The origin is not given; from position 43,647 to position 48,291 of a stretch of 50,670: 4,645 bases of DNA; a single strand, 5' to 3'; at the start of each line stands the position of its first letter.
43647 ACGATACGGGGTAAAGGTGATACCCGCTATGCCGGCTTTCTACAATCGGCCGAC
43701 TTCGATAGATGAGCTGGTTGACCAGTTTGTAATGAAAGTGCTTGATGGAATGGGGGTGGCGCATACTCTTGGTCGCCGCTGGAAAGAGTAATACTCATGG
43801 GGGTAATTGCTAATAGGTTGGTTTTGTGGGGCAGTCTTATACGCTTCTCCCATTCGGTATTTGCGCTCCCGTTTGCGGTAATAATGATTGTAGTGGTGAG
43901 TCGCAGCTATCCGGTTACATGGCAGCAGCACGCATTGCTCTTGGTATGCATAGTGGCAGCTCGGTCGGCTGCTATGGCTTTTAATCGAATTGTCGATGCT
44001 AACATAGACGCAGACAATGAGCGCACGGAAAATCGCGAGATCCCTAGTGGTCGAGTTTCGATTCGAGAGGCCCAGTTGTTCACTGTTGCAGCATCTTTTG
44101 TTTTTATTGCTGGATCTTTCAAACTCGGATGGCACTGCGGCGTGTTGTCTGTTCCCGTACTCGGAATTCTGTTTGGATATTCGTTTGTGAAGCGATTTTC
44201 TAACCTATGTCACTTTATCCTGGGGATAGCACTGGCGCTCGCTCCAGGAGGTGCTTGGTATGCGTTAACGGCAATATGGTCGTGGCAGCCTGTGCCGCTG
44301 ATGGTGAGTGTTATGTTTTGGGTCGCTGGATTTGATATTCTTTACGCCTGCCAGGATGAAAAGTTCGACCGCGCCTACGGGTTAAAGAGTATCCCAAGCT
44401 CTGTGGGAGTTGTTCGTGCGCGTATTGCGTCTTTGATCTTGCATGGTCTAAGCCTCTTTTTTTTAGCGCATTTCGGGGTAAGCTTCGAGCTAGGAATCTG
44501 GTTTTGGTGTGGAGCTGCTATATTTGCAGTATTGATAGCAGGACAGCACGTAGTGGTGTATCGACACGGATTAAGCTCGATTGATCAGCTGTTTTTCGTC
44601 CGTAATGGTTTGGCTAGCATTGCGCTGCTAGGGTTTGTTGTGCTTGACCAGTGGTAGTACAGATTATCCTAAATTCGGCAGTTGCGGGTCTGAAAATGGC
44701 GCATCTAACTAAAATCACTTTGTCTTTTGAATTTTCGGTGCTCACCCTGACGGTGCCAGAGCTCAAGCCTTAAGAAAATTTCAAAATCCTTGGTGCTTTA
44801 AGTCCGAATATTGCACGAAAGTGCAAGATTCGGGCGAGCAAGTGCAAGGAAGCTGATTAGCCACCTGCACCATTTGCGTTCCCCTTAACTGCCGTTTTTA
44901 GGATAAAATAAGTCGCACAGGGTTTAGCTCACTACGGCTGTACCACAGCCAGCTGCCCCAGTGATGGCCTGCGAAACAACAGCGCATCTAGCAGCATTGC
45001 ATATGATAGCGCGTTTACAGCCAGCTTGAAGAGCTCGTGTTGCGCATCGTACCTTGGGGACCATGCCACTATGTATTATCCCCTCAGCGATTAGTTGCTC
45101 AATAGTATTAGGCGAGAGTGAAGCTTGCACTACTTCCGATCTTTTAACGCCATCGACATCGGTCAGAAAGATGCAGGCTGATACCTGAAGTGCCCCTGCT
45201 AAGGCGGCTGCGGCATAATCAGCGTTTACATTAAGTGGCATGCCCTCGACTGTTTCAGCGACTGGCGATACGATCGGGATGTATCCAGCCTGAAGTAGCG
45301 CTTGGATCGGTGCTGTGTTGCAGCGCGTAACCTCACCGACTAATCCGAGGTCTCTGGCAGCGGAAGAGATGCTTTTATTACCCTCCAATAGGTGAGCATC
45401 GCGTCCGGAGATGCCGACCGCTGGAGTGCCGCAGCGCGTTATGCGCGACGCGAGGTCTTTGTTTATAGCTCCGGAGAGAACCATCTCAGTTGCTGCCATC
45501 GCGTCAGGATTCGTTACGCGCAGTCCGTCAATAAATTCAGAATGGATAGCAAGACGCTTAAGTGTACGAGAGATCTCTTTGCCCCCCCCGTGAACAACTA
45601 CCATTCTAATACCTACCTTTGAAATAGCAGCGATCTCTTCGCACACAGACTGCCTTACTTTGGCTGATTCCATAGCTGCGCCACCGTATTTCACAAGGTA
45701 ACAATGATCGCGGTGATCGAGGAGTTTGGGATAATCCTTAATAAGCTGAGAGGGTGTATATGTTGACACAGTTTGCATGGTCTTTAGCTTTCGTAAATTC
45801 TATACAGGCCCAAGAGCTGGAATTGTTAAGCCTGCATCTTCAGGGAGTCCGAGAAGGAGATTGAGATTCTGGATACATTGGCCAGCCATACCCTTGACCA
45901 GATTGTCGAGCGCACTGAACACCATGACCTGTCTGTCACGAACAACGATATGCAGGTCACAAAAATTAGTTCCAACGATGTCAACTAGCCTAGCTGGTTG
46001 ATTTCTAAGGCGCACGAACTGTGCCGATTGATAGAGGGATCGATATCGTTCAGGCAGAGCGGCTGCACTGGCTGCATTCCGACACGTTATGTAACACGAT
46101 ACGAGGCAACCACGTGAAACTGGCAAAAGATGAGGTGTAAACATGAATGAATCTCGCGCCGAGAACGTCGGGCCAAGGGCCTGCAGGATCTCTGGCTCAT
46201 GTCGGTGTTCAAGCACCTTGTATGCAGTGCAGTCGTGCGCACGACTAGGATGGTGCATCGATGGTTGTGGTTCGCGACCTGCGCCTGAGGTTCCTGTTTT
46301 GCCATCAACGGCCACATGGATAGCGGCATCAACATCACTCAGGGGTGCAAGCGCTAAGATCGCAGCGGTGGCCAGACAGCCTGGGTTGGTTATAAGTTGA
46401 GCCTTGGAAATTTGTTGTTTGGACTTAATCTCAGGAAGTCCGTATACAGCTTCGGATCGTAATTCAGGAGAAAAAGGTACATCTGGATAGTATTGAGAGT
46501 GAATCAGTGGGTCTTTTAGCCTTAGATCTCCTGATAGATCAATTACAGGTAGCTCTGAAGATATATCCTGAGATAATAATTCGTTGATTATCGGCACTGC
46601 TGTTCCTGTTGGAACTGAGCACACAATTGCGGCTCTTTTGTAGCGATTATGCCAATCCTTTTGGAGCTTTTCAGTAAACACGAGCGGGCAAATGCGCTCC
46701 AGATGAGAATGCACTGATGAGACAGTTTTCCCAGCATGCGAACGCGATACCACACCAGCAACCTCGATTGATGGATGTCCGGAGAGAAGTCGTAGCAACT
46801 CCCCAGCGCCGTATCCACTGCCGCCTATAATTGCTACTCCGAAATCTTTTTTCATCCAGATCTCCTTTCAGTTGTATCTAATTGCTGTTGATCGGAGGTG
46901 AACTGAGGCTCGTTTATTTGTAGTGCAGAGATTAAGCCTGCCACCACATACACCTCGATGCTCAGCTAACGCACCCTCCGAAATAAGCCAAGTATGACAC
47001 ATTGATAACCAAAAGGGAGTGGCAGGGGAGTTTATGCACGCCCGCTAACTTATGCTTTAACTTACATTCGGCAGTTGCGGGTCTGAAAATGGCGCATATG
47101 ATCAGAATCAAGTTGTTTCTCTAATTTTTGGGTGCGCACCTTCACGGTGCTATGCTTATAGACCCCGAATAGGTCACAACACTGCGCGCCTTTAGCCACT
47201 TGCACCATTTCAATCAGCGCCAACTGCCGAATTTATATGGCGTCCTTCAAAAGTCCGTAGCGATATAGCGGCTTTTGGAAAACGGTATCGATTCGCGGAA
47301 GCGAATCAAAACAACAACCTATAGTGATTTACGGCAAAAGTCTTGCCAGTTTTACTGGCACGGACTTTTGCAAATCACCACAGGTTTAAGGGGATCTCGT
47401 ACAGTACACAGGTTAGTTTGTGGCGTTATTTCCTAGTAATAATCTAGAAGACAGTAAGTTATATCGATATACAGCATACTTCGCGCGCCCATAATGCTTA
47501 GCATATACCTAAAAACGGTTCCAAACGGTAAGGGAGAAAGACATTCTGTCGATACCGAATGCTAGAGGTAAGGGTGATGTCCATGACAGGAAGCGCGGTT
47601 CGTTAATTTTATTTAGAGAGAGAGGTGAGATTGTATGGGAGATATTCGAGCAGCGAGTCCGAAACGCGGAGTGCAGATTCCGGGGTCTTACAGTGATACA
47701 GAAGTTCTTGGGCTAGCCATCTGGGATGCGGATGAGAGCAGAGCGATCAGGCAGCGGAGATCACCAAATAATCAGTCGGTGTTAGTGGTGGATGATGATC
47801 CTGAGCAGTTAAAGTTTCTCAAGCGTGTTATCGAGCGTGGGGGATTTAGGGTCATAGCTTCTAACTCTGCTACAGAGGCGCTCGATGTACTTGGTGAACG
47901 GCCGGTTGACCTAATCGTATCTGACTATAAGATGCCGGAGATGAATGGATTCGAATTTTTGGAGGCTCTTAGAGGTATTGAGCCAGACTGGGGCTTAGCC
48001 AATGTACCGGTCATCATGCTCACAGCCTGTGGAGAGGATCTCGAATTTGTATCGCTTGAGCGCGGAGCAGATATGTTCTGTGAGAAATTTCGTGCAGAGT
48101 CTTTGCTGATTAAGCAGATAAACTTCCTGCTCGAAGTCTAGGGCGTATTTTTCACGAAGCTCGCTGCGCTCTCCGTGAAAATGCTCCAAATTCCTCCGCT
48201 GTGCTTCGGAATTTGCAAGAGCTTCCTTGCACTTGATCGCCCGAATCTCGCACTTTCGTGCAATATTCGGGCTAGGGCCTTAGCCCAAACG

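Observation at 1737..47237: F1: a 176-bp palindromic MITE-like element with nine copies in 50 kb, all in the same orientation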

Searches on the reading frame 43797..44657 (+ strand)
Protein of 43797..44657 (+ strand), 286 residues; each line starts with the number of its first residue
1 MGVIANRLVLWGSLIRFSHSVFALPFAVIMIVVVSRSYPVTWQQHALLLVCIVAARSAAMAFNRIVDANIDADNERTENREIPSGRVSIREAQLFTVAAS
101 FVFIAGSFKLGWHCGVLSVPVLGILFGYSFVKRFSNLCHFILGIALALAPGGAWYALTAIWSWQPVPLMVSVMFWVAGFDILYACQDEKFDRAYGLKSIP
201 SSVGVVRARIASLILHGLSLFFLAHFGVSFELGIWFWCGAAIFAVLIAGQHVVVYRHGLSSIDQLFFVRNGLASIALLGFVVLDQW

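Call 37: search_protein_families(library=pfam, proteins=[window:43797-44657:+])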
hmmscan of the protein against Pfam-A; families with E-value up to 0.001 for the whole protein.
window:43797-44657:+ (286 aa): 1 family
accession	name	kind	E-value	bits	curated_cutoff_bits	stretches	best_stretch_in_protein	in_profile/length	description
PF01040.23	UbiA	-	2.1e-49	168.5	34.2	1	24-268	2-247/250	UbiA prenyltransferase family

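Call 59: find_homologous_proteins(query=window:43797-44654:+, max_evalue=1e-40)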
Query window:43797-44654:+ (286 aa): 7783 proteins with E <= 1e-40 among 8000 candidates; the best 120 are listed.
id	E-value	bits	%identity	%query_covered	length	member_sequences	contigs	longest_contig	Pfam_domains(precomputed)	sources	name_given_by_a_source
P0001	4.3e-183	625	100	100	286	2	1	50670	PF01040.24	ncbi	-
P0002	6.4e-147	506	78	100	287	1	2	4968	PF01040.24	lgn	-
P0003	1.6e-143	495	80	100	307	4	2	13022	PF01040.24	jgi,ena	-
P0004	4.9e-137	474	77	98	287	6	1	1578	PF01040.24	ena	-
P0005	2.0e-132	459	73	100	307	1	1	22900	PF01040.24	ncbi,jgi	jgi:4-hydroxybenzoate polyprenyltransferase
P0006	5.2e-122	425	68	100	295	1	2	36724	PF01040.24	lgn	-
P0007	5.5e-120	418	70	95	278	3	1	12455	PF01040.24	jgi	jgi:4-hydroxybenzoate polyprenyltransferase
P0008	1.3e-115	404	64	100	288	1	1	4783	PF01040.24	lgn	-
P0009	1.2e-114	400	78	81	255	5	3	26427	PF01040.24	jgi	jgi:4-hydroxybenzoate polyprenyltransferase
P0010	1.4e-114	400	63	100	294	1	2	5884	PF01040.24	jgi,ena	-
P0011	5.9e-112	392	63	99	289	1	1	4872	PF01040.24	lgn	-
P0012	1.7e-111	390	64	98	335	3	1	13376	PF01040.24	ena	-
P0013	2.0e-111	390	64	98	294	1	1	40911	PF01040.24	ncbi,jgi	jgi:4-hydroxybenzoate polyprenyltransferase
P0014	3.4e-111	389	62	100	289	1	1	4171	PF01040.24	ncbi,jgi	jgi:4-hydroxybenzoate polyprenyltransferase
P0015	4.9e-111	389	66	94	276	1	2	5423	PF01040.24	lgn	-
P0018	2.3e-110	386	65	98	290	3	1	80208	PF01040.24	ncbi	-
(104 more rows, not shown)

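Call 60: find_encoding_contigs(protein=P0003, flank=10000, max_places=3)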
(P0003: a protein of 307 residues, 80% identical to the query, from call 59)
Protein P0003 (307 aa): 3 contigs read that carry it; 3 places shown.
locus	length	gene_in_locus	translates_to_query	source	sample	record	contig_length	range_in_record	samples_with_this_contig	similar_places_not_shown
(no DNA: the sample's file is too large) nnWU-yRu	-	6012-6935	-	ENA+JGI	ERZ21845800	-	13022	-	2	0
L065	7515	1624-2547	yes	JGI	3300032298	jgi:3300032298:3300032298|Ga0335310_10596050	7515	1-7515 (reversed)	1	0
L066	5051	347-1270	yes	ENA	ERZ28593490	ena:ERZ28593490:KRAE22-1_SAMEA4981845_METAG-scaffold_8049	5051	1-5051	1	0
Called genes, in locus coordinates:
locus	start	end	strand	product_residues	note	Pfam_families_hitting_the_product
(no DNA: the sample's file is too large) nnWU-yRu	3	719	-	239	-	?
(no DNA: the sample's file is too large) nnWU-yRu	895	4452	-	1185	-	PF00082:Peptidase_S8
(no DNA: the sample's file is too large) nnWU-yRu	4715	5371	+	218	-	PF01209:Ubie_methyltran, PF05401:NodS (weak), PF13489:Methyltransf_23, PF13847:Methyltransf_31, PF08241:Methyltransf_11, PF08242:Methyltransf_12, PF13649:Methyltransf_25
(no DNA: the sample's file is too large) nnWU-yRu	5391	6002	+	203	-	PF02441:Flavoprotein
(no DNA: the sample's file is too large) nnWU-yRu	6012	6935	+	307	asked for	PF01040:UbiA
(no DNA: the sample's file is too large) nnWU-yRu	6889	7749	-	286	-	PF00696:AA_kinase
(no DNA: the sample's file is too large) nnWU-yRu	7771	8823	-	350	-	PF01118:Semialdhyde_dh, PF22698:Semialdhyde_dhC_1, PF02774:Semialdhyde_dhC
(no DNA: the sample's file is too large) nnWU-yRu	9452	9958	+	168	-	PF00072:Response_reg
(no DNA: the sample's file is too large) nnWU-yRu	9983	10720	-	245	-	PF00106:adh_short, PF08659:KR, PF13561:adh_short_C2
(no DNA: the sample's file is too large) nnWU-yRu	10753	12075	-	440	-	PF01565:FAD_binding_4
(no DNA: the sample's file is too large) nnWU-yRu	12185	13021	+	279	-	?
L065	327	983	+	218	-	PF01209:Ubie_methyltran, PF05401:NodS (weak), PF13489:Methyltransf_23, PF13847:Methyltransf_31, PF08241:Methyltransf_11, PF08242:Methyltransf_12, PF13649:Methyltransf_25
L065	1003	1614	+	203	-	PF02441:Flavoprotein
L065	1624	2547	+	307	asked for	PF01040:UbiA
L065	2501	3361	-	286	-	PF00696:AA_kinase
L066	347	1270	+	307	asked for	PF01040:UbiA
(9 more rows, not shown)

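Call 61: find_encoding_contigs(protein=P0009, flank=10000, max_places=3)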
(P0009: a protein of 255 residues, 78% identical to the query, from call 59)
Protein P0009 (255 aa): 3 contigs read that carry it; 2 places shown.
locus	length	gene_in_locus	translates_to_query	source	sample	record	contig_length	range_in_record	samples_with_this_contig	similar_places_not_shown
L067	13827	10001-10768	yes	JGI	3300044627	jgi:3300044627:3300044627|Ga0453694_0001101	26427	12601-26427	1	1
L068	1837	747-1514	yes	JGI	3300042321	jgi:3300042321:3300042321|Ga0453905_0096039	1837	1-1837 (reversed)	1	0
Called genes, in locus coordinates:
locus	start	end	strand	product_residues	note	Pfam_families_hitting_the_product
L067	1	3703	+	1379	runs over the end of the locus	PF04997:RNA_pol_Rpb1_1, PF00623:RNA_pol_Rpb1_2, PF04983:RNA_pol_Rpb1_3, PF05000:RNA_pol_Rpb1_4, PF04998:RNA_pol_Rpb1_5, PF01333:Apocytochr_F_C (faint)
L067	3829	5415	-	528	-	PF00664:ABC_membrane, PF00005:ABC_tran, PF13304:AAA_21 (weak)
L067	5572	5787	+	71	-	-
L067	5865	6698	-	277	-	-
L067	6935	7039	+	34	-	-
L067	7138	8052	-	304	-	PF00082:Peptidase_S8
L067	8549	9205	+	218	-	PF01209:Ubie_methyltran, PF05401:NodS (weak), PF13489:Methyltransf_23, PF13847:Methyltransf_31, PF08241:Methyltransf_11, PF08242:Methyltransf_12, PF13649:Methyltransf_25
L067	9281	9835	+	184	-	PF02441:Flavoprotein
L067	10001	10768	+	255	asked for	PF01040:UbiA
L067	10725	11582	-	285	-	PF00696:AA_kinase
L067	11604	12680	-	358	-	PF01118:Semialdhyde_dh, PF22698:Semialdhyde_dhC_1, PF02774:Semialdhyde_dhC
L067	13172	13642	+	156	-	PF00072:Response_reg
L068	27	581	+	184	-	PF02441:Flavoprotein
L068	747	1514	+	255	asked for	PF01040:UbiA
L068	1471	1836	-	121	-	?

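Call 62: find_encoding_contigs(protein=P0005, flank=10000, max_places=3)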
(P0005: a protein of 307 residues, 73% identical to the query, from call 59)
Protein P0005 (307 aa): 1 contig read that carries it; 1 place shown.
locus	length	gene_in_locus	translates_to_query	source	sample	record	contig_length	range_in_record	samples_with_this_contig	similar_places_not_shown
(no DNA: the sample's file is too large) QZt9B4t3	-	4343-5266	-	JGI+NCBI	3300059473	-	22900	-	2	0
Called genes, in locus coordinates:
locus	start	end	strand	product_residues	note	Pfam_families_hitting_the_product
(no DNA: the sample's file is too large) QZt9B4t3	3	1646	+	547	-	?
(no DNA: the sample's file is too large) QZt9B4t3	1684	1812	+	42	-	-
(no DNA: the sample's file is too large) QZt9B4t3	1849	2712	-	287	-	-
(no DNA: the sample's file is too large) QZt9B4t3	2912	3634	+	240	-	PF01209:Ubie_methyltran, PF00398:RrnaAD (weak), PF05401:NodS (weak), PF13489:Methyltransf_23, PF13847:Methyltransf_31, PF08241:Methyltransf_11, PF08242:Methyltransf_12, PF13649:Methyltransf_25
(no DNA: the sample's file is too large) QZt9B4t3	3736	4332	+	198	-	PF02441:Flavoprotein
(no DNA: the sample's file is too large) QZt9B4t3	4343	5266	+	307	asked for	PF01040:UbiA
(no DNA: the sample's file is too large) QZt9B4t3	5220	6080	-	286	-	PF00696:AA_kinase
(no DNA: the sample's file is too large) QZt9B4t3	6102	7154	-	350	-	PF01118:Semialdhyde_dh, PF22698:Semialdhyde_dhC_1, PF02774:Semialdhyde_dhC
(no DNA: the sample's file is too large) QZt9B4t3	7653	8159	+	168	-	PF00072:Response_reg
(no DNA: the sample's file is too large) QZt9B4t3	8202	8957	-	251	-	PF00106:adh_short, PF08659:KR (weak), PF13561:adh_short_C2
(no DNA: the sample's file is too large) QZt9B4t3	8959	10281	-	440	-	PF01565:FAD_binding_4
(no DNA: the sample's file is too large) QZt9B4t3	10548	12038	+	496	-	PF12710:HAD (weak), PF01040:UbiA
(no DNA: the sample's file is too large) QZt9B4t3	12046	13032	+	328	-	PF07721:TPR_4 (faint), PF07719:TPR_2 (faint), PF13432:TPR_16 (faint), PF13414:TPR_11 (faint), PF13428:TPR_14 (faint), PF14559:TPR_19 (faint)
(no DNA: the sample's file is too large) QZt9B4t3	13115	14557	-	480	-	PF00772:DnaB, PF03796:DnaB_C, PF13481:AAA_25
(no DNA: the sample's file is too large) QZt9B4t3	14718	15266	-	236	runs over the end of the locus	PF01936:NYN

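Call 66: find_encoding_contigs(protein=P0006, flank=10000, max_places=2)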
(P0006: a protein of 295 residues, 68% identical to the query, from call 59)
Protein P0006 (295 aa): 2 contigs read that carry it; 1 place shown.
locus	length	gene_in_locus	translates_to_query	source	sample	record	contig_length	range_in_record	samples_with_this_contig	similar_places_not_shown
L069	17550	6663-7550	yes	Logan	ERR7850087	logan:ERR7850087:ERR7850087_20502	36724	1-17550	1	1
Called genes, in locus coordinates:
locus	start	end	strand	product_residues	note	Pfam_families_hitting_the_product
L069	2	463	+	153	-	?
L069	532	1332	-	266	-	-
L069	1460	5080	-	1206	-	-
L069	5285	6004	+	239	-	PF01209:Ubie_methyltran, PF13489:Methyltransf_23, PF13847:Methyltransf_31, PF08241:Methyltransf_11, PF08242:Methyltransf_12, PF13649:Methyltransf_25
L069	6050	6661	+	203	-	PF02441:Flavoprotein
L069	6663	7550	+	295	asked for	PF01040:UbiA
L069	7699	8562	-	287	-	PF00696:AA_kinase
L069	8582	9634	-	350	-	PF01118:Semialdhyde_dh, PF22698:Semialdhyde_dhC_1, PF02774:Semialdhyde_dhC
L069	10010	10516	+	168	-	PF00072:Response_reg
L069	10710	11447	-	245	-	PF00106:adh_short, PF13561:adh_short_C2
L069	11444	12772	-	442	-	PF01565:FAD_binding_4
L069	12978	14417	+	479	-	PF12710:HAD, PF01040:UbiA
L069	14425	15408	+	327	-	PF07719:TPR_2 (faint), PF13414:TPR_11 (faint), PF13428:TPR_14 (faint), PF14559:TPR_19, PF07721:TPR_4 (faint)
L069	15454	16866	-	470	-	PF00772:DnaB, PF13481:AAA_25, PF03796:DnaB_C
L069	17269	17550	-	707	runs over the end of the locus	-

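Call 67: find_encoding_contigs(protein=P0013, flank=10000, max_places=2)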
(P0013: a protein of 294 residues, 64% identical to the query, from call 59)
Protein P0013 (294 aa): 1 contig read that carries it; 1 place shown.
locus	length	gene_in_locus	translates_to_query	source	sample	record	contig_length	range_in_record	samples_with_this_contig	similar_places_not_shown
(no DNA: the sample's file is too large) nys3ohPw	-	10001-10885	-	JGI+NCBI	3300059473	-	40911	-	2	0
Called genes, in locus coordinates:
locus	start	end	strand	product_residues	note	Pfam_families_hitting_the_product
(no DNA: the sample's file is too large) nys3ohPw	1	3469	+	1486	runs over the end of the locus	PF04563:RNA_pol_Rpb2_1, PF04561:RNA_pol_Rpb2_2, PF04565:RNA_pol_Rpb2_3, PF10385:RNA_pol_Rpb2_45, PF00562:RNA_pol_Rpb2_6, PF04560:RNA_pol_Rpb2_7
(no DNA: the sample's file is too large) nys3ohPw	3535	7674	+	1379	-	PF04997:RNA_pol_Rpb1_1, PF00623:RNA_pol_Rpb1_2, PF04983:RNA_pol_Rpb1_3, PF25984:BSH_YknX (faint), PF05000:RNA_pol_Rpb1_4, PF04998:RNA_pol_Rpb1_5, PF01333:Apocytochr_F_C (faint)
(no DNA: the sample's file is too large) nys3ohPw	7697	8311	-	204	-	-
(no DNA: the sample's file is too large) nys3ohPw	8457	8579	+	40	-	-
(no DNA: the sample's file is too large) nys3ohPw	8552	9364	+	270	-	PF01209:Ubie_methyltran, PF13489:Methyltransf_23, PF08241:Methyltransf_11, PF08242:Methyltransf_12, PF13649:Methyltransf_25, PF13847:Methyltransf_31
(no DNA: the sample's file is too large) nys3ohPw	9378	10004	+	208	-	PF02441:Flavoprotein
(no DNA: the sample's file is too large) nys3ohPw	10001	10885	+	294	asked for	PF01040:UbiA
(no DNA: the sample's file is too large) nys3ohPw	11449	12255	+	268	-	-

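Call 68: find_encoding_contigs(protein=P0018, flank=10000, max_places=2)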
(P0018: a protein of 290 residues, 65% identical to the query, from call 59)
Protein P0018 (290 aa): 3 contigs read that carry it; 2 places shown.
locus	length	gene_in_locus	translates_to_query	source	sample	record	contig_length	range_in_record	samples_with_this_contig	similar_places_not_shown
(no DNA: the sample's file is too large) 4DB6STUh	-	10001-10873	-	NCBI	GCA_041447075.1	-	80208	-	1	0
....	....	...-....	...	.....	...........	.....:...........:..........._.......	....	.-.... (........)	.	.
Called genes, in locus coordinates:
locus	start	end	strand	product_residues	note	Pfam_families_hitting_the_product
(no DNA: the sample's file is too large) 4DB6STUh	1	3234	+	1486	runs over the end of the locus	PF04563:RNA_pol_Rpb2_1, PF04561:RNA_pol_Rpb2_2, PF04565:RNA_pol_Rpb2_3, PF10385:RNA_pol_Rpb2_45, PF00562:RNA_pol_Rpb2_6, PF04560:RNA_pol_Rpb2_7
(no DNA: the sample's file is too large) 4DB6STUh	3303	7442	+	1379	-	PF04997:RNA_pol_Rpb1_1, PF00623:RNA_pol_Rpb1_2, PF04983:RNA_pol_Rpb1_3, PF25984:BSH_YknX (faint), PF05000:RNA_pol_Rpb1_4, PF04998:RNA_pol_Rpb1_5, PF01333:Apocytochr_F_C (faint)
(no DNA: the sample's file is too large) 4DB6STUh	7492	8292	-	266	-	-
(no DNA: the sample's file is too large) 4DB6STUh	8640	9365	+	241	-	PF01209:Ubie_methyltran, PF13489:Methyltransf_23, PF13847:Methyltransf_31, PF08241:Methyltransf_11, PF08242:Methyltransf_12, PF13649:Methyltransf_25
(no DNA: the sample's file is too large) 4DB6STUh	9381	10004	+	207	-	PF02441:Flavoprotein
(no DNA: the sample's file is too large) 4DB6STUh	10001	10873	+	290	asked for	PF01040:UbiA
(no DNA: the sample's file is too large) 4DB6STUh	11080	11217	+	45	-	-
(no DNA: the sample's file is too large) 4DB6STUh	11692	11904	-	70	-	-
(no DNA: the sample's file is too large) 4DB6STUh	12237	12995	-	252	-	PF00696:AA_kinase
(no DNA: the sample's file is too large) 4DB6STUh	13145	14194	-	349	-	PF01118:Semialdhyde_dh, PF22698:Semialdhyde_dhC_1, PF02774:Semialdhyde_dhC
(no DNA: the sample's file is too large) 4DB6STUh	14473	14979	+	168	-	PF00072:Response_reg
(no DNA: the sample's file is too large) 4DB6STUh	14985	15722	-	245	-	PF00106:adh_short, PF08659:KR, PF13561:adh_short_C2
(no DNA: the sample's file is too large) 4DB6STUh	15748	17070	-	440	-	PF01565:FAD_binding_4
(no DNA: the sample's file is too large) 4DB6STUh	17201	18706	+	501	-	PF12710:HAD, PF01040:UbiA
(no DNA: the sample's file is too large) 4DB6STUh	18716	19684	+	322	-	PF14559:TPR_19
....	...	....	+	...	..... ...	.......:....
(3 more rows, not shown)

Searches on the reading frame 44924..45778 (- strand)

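Call 37: search_protein_families(library=pfam, proteins=[window:44924-45778:-])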
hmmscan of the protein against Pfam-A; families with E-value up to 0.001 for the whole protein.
window:44924-45778:- (284 aa): 1 family
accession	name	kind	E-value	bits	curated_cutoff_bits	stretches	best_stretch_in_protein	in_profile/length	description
PF00696.33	AA_kinase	-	3.7e-42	145.1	24.9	1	28-261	4-234/234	Amino acid kinase family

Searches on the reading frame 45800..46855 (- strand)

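Call 37: search_protein_families(library=pfam, proteins=[window:45800-46855:-])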
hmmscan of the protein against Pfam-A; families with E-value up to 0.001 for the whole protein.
window:45800-46855:- (351 aa): 3 families
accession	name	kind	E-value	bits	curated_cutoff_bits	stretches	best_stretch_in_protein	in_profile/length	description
PF22698.1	Semialdhyde_dhC_1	-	1.6e-42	145.6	27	1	160-318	1-165/165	Semialdehyde dehydrogenase, dimerisation domain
PF01118.30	Semialdhyde_dh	-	2e-21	77.1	26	1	7-147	2-117/121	Semialdehyde dehydrogenase, NAD binding domain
PF02774.23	Semialdhyde_dhC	-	2.9e-13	50.8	26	1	169-321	1-184/184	Semialdehyde dehydrogenase, dimerisation domain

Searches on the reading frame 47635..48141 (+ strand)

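Call 37: search_protein_families(library=pfam, proteins=[window:47635-48141:+])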
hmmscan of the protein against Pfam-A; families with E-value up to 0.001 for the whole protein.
window:47635-48141:+ (168 aa): 1 family
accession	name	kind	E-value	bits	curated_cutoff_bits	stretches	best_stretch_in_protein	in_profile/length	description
PF00072.30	Response_reg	-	2.7e-20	73.1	30.2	1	49-162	1-110/111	Response regulator receiver domain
